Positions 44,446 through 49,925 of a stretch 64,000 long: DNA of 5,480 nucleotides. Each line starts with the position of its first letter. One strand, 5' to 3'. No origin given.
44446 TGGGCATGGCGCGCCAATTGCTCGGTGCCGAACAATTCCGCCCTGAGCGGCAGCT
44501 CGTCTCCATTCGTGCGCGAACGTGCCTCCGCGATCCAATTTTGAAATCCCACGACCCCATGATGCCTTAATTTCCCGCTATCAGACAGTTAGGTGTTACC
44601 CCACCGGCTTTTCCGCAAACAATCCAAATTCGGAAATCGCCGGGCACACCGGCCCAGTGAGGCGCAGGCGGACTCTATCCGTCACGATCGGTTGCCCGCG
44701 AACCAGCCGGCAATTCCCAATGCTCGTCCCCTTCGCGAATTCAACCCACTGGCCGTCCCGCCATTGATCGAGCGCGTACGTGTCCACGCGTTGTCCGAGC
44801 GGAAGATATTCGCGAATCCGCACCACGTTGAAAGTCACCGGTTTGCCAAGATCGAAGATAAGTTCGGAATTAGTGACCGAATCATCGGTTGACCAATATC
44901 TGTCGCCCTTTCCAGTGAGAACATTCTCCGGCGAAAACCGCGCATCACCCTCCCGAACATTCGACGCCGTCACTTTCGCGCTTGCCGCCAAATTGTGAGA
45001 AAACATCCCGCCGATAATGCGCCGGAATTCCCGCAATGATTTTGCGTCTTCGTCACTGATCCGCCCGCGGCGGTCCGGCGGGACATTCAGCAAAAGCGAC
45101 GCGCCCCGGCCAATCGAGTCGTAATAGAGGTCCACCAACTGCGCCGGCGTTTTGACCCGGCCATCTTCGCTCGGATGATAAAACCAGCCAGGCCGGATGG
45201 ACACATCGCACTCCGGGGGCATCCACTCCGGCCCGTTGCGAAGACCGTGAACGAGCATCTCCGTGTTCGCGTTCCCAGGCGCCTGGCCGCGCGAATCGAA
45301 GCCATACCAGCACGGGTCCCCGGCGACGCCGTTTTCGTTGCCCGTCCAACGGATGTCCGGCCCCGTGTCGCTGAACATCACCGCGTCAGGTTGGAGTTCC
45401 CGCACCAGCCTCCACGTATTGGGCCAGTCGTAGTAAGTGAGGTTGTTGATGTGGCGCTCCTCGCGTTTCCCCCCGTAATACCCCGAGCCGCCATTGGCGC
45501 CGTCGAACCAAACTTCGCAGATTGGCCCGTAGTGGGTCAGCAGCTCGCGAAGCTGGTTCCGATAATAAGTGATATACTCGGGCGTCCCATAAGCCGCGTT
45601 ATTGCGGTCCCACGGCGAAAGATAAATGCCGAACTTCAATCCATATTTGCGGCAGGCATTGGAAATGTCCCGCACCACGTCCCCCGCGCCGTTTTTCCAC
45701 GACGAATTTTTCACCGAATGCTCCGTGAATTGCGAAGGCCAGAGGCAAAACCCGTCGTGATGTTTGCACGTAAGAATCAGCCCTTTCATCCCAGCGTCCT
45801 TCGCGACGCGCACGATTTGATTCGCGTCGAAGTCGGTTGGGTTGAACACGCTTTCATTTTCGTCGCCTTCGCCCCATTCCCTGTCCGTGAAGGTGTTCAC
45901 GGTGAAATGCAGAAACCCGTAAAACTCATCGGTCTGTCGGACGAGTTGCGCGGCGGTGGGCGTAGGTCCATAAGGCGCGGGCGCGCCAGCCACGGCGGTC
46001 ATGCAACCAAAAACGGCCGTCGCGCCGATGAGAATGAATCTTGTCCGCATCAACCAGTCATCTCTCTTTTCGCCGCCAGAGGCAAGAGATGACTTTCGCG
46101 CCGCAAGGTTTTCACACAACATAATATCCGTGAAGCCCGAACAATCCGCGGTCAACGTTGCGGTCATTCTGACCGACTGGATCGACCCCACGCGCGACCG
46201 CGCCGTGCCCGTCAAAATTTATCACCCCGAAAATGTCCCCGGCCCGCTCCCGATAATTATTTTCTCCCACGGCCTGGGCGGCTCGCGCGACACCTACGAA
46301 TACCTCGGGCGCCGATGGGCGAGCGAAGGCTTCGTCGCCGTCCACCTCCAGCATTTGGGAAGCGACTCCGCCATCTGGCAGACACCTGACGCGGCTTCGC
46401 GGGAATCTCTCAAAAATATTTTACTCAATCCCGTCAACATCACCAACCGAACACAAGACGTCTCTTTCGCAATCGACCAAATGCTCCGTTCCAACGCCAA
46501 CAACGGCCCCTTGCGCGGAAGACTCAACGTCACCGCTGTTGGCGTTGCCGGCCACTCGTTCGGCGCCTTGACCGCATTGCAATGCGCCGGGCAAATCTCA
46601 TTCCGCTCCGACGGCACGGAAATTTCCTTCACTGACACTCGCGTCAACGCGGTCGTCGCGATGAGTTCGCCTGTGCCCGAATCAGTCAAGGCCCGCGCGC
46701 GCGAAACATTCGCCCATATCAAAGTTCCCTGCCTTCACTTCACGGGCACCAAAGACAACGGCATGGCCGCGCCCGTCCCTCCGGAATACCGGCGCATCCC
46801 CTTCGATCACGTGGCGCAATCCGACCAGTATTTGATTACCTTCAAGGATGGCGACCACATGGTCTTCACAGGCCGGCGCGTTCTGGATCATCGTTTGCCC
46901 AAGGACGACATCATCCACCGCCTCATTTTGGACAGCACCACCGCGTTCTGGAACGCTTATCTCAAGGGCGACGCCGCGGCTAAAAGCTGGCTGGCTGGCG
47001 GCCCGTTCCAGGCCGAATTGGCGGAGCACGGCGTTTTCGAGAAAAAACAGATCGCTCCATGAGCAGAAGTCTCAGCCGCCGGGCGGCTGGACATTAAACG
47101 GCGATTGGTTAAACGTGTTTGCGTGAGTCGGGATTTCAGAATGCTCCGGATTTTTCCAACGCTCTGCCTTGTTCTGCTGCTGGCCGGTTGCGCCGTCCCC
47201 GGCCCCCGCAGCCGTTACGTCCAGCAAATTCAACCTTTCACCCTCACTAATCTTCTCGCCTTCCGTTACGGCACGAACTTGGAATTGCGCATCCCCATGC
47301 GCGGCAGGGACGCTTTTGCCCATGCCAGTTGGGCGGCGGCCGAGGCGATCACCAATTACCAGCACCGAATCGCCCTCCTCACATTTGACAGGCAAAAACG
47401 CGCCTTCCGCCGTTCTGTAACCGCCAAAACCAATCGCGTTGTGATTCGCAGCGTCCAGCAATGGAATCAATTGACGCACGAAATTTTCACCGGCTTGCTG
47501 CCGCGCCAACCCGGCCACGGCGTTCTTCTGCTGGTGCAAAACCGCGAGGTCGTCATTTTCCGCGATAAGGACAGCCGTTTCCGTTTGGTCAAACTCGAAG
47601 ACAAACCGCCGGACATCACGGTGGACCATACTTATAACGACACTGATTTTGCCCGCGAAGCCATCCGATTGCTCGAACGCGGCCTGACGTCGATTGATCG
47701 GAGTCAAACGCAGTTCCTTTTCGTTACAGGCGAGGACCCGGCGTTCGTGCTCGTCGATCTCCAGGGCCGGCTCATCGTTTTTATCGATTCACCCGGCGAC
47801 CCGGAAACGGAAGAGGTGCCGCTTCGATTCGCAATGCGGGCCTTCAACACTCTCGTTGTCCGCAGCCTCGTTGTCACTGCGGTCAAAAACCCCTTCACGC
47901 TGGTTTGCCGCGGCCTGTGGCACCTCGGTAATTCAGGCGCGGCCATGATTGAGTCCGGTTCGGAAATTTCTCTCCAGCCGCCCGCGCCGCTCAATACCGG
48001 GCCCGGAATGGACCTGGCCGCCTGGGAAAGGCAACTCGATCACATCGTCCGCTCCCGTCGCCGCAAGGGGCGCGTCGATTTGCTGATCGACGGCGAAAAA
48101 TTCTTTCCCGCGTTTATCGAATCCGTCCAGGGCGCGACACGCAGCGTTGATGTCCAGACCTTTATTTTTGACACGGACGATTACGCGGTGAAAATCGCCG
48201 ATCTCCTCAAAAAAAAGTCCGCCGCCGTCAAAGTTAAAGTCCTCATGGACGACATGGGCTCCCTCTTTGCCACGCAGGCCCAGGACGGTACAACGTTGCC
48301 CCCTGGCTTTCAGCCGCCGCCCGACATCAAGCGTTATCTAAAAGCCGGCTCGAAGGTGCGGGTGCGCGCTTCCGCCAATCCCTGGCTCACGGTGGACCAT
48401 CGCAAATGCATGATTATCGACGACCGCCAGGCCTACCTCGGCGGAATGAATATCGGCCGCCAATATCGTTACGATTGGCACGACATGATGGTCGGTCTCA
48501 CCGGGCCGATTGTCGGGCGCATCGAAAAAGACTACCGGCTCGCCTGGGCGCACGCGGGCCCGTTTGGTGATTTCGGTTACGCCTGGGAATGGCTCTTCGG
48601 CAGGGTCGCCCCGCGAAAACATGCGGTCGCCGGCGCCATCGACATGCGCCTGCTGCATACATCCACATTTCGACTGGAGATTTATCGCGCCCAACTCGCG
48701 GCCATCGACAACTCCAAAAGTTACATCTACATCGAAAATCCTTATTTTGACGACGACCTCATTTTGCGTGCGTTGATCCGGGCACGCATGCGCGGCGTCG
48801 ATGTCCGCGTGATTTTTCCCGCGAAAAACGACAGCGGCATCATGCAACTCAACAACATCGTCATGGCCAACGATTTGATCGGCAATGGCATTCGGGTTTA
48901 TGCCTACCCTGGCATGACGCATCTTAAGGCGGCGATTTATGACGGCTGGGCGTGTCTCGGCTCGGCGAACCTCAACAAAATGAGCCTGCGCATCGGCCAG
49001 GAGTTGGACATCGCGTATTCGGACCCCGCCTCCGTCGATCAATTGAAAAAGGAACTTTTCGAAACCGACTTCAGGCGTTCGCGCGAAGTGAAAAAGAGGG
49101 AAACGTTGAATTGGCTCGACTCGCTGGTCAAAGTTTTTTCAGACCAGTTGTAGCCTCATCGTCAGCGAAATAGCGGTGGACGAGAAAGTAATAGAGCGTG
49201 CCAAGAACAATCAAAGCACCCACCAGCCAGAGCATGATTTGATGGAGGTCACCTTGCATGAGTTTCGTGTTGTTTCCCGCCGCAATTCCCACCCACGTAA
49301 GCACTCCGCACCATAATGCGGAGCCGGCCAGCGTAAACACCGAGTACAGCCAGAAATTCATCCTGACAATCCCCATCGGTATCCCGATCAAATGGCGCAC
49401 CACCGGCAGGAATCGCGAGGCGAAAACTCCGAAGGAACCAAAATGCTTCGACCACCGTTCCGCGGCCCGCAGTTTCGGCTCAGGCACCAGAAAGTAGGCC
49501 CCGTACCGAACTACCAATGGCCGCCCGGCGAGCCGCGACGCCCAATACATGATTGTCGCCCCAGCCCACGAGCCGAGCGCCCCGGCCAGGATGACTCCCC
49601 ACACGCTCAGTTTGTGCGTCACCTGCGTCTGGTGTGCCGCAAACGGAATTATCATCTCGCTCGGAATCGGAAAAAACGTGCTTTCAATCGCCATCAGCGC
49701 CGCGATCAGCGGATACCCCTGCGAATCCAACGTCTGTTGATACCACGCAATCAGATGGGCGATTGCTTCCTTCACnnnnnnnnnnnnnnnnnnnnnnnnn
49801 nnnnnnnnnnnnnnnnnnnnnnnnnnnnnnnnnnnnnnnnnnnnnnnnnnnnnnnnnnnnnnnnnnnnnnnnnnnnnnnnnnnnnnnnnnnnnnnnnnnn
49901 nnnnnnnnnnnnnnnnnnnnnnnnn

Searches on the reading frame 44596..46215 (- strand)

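Call 7: search_protein_families(library=pfam, proteins=[window:44596-46215:-], max_evalue=0.001)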
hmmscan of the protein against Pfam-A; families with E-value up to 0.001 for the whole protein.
window:44596-46215:- (539 aa): 3 families
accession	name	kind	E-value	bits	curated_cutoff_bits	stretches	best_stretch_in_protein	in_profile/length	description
PF01120.23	Alpha_L_fucos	-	2.8e-37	129.4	25.2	1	120-397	85-336/345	Alpha-L-fucosidase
PF00754.31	F5_F8_type_C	-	6.7e-09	36.4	28.2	1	415-521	2-114/127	F5/8 type C domain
PF22633.2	F5_F8_type_C_2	-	0.00017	22.5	27.8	1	435-500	5-72/91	NedA-like, galactose-binding domain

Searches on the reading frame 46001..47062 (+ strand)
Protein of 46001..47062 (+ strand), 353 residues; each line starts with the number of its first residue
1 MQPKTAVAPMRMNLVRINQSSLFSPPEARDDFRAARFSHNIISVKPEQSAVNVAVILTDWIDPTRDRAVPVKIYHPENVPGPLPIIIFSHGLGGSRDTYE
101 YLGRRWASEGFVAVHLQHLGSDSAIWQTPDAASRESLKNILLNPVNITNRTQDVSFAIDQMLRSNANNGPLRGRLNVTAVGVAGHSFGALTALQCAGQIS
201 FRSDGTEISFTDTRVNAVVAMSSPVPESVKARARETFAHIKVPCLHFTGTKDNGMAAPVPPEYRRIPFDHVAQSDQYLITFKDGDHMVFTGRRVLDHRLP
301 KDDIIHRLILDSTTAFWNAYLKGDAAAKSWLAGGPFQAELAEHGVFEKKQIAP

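Call 7: search_protein_families(library=pfam, proteins=[window:46001-47062:+], max_evalue=0.001)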
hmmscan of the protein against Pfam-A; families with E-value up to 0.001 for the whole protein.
window:46001-47062:+ (353 aa): 5 families
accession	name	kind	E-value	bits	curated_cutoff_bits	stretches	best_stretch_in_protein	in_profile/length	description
PF03403.19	PAF-AH_p_II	-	2.3e-14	53.2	20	1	69-129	86-145/372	Platelet-activating factor acetylhydrolase, isoform II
PF12740.14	PETase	-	1.1e-07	31.9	28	1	72-289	43-214/263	PET hydrolase-like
PF12697.13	Abhydrolase_6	-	9.1e-05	23.7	26.3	1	86-249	1-94/217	Alpha/beta hydrolase family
PF12146.15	Hydrolase_4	-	0.00052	19.8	27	0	85-194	6-92/239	Serine aminopeptidase, S33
PF07224.18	Chlorophyllase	-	0.00066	19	26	0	67-133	27-91/301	Chlorophyllase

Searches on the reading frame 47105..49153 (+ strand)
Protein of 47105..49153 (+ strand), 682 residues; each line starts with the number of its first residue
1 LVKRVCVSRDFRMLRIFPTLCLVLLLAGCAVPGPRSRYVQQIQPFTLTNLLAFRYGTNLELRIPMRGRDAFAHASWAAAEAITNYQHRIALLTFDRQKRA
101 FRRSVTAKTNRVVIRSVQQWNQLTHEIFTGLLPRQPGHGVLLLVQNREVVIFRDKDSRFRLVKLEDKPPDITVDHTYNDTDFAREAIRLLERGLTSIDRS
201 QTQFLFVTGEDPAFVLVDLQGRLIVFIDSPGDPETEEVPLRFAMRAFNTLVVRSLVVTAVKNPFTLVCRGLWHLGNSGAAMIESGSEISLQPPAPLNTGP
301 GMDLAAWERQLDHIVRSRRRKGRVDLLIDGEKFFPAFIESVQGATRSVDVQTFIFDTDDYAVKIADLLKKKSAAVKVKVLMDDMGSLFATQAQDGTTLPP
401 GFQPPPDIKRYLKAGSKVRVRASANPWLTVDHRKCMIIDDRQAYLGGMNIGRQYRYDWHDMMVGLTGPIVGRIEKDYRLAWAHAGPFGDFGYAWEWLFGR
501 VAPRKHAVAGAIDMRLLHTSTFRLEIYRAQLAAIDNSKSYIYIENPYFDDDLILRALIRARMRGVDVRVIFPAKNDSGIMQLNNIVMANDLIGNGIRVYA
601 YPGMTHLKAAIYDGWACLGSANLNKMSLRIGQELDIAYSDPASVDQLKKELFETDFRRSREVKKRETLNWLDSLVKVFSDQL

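Call 7: search_protein_families(library=pfam, proteins=[window:47105-49153:+], max_evalue=0.001)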
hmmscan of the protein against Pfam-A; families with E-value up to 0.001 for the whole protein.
window:47105-49153:+ (682 aa): 2 families
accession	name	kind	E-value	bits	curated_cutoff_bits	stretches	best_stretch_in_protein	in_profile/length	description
PF13091.12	PLDc_2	-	3.2e-34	118.1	27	2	532-651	3-128/132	PLD-like domain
PF00614.28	PLDc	-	1.9e-07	31.2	21.9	1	431-451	5-25/28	Phospholipase D Active site motif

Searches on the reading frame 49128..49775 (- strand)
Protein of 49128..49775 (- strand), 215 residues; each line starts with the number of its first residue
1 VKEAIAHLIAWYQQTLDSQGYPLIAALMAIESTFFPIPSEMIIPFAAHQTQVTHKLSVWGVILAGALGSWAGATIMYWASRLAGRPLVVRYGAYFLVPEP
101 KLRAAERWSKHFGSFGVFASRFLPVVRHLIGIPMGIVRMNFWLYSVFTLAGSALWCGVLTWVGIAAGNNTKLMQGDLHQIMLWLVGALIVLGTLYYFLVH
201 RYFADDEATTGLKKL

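Call 8: search_protein_families(library=pfam, proteins=[window:49128-49775:-], max_evalue=0.001)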
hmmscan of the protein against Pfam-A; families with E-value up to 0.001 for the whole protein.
window:49128-49775:- (215 aa): 1 family
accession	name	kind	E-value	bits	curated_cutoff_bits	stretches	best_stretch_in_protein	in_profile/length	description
PF09335.16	VTT_dom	-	5.7e-18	66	33.9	1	57-163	15-121/123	VTT domain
